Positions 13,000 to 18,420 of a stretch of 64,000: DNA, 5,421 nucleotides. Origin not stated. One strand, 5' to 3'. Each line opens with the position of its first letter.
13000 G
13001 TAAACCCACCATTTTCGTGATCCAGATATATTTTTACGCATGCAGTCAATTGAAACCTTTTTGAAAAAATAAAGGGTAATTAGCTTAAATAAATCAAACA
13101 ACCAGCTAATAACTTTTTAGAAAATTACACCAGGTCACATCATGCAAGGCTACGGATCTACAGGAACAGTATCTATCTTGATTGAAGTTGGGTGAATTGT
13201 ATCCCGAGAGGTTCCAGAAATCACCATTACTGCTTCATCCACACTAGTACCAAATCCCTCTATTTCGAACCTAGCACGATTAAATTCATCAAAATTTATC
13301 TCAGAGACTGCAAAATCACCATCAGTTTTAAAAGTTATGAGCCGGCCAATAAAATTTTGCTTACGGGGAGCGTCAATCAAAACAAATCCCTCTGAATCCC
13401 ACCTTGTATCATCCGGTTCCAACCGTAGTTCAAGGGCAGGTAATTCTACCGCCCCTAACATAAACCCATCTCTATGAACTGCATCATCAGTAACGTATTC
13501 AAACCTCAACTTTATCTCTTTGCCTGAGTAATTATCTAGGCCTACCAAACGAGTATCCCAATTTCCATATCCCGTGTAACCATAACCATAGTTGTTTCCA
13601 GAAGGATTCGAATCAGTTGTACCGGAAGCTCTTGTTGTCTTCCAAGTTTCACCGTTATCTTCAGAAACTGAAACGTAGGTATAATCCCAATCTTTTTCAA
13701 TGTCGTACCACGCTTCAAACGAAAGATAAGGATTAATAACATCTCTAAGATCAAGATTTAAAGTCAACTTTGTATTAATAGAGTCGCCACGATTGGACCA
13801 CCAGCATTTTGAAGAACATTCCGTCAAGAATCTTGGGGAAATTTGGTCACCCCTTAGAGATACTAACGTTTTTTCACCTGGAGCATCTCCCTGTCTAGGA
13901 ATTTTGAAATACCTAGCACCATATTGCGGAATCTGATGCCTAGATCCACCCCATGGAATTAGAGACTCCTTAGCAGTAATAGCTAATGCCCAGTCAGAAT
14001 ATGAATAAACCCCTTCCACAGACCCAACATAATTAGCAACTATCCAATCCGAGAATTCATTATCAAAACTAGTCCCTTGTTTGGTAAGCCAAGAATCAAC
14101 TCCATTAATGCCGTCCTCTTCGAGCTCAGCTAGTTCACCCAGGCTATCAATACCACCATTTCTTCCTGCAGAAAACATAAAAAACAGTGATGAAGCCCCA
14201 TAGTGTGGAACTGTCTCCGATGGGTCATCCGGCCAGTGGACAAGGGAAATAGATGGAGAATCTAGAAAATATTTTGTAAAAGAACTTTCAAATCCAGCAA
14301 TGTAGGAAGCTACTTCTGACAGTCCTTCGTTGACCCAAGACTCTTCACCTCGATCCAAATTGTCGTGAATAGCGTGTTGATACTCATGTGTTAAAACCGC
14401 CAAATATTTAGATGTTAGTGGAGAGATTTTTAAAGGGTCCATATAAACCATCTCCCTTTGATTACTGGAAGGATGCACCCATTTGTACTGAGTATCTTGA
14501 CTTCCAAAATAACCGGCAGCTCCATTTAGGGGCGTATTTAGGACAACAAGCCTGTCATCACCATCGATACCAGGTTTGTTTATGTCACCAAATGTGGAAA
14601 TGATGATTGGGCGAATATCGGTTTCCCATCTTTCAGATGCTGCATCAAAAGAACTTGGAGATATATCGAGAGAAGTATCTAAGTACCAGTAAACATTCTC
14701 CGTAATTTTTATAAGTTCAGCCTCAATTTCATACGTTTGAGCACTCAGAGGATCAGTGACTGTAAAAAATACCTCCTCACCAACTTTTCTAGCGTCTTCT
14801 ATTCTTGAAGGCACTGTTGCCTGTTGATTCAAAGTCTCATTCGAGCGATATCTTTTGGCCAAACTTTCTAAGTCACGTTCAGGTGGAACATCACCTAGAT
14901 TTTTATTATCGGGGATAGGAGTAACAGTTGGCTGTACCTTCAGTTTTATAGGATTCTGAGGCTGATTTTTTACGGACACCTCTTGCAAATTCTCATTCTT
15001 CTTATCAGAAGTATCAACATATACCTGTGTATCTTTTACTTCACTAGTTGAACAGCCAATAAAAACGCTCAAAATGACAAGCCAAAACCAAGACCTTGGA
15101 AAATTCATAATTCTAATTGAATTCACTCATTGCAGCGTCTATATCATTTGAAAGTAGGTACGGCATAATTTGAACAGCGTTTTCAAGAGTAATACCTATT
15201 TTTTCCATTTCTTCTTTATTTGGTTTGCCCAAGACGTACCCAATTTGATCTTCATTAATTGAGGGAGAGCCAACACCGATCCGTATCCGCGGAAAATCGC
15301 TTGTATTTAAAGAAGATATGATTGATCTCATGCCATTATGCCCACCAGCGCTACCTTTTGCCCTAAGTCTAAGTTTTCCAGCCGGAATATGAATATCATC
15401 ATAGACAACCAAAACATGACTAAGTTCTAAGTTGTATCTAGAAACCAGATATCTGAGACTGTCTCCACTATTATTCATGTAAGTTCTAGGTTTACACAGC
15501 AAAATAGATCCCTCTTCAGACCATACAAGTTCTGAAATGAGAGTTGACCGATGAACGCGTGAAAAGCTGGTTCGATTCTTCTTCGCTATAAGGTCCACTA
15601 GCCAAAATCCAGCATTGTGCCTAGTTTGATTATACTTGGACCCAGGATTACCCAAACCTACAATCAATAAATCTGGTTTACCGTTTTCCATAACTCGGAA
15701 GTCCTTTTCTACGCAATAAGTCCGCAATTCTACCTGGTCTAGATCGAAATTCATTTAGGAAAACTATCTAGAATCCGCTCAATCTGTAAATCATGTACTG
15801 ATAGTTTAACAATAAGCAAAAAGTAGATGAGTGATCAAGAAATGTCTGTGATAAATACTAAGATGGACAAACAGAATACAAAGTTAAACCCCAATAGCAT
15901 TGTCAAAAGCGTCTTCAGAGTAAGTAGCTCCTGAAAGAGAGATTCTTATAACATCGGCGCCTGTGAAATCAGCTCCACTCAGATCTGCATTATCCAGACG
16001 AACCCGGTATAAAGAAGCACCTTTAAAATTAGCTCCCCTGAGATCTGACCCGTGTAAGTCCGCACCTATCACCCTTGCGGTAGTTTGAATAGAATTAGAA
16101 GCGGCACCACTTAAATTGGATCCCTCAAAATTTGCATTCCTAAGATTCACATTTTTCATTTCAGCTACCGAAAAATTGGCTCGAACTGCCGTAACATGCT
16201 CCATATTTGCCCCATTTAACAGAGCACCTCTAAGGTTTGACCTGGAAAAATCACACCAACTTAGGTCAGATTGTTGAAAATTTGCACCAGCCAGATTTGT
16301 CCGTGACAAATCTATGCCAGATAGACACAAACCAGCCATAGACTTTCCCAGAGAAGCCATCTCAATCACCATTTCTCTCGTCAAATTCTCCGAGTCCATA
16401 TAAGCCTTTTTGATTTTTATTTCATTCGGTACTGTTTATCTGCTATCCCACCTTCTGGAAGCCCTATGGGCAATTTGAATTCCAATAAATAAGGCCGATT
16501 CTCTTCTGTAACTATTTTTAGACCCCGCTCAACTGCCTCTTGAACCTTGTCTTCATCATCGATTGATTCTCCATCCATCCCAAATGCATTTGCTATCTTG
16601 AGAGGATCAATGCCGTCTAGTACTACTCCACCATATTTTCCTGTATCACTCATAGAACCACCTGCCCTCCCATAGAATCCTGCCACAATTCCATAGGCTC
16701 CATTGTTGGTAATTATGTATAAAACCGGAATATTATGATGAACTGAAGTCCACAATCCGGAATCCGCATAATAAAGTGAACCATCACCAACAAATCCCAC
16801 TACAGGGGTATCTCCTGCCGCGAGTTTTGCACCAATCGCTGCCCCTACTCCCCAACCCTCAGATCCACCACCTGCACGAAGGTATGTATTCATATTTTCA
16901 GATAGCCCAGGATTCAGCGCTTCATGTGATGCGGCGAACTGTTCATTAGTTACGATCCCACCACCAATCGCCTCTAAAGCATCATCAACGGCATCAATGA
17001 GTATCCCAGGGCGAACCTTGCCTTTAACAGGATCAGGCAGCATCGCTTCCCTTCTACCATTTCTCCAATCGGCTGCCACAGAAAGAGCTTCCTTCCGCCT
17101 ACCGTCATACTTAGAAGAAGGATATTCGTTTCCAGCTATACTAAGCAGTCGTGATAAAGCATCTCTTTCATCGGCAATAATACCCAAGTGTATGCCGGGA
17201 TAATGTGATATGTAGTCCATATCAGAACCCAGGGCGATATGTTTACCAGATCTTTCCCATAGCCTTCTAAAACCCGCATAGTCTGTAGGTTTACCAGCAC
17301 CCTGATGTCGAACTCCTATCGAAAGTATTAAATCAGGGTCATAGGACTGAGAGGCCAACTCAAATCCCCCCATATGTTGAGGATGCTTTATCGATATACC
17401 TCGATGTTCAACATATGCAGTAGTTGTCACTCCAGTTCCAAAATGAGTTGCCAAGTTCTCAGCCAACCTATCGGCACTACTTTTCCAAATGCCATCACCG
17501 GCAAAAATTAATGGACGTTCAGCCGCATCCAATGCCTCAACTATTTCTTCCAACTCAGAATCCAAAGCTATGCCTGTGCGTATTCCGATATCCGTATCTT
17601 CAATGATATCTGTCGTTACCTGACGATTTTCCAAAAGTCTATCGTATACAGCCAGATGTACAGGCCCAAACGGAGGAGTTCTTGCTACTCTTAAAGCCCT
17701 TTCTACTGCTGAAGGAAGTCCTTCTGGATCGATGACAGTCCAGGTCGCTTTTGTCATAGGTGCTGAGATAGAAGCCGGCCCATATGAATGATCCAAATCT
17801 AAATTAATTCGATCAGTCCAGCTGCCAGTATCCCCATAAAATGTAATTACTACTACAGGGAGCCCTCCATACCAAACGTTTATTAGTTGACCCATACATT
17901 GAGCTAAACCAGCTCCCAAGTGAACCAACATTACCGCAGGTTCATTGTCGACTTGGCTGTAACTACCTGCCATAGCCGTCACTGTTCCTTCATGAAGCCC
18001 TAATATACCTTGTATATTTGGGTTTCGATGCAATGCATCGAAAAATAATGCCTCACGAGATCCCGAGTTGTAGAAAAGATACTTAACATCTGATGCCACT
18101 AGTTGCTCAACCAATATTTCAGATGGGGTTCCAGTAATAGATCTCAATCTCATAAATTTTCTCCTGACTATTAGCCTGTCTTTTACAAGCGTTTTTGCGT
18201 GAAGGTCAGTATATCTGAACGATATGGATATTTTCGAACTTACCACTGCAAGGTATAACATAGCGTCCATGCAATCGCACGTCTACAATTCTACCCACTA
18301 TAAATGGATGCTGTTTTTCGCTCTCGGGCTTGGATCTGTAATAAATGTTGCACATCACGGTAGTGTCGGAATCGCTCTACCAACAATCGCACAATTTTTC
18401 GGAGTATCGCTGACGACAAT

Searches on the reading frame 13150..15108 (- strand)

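Call 61: search_protein_families(library=pfam, proteins=[window:13150-15108:-], max_evalue=0.00001)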
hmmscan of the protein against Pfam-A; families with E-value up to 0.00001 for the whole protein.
window:13150-15108:- (652 aa): 1 family
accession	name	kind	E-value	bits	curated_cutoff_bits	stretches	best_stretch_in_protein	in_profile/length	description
PF20773.4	InhA-like_MAM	-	3.5e-27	95.6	26.9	1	433-556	38-162/191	Immune inhibitor A-like, MAM domain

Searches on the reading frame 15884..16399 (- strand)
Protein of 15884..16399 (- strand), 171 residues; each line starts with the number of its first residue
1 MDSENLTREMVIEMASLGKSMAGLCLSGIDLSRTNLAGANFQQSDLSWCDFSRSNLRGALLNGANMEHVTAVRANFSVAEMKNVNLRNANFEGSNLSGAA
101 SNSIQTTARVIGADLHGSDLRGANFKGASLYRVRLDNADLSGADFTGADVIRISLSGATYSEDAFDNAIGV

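Call 61: search_protein_families(library=pfam, proteins=[window:15884-16399:-], max_evalue=0.00001)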
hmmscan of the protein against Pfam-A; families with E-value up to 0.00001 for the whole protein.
window:15884-16399:- (171 aa): 3 families
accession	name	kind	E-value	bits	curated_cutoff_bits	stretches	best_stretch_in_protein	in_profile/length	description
PF00805.28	Pentapeptide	-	3.1e-39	132.5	20.2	5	112-147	5-40/40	Pentapeptide repeats (8 copies)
PF13576.12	Pentapeptide_3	-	5.6e-18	65.3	27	1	112-149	3-43/48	Pentapeptide repeats (9 copies)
PF13599.13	Pentapeptide_4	-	1.9e-14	53.9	38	0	24-69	31-76/78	Pentapeptide repeat region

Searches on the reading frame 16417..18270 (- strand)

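Call 61: search_protein_families(library=pfam, proteins=[window:16417-18270:-], max_evalue=0.00001)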
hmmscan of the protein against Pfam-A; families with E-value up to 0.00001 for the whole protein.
window:16417-18270:- (617 aa): 3 families
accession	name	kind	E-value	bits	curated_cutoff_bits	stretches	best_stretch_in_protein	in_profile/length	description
PF02775.26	TPP_enzyme_C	-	1.8e-24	86.7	21.9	1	461-597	19-150/151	Thiamine pyrophosphate enzyme, C-terminal TPP binding domain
PF02776.23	TPP_enzyme_N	-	3.6e-20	72.4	26.8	1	50-144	4-98/119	Thiamine pyrophosphate enzyme, N-terminal TPP binding domain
PF00205.28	TPP_enzyme_M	-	4.5e-11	43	30.4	1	240-375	1-137/137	Thiamine pyrophosphate enzyme, central domain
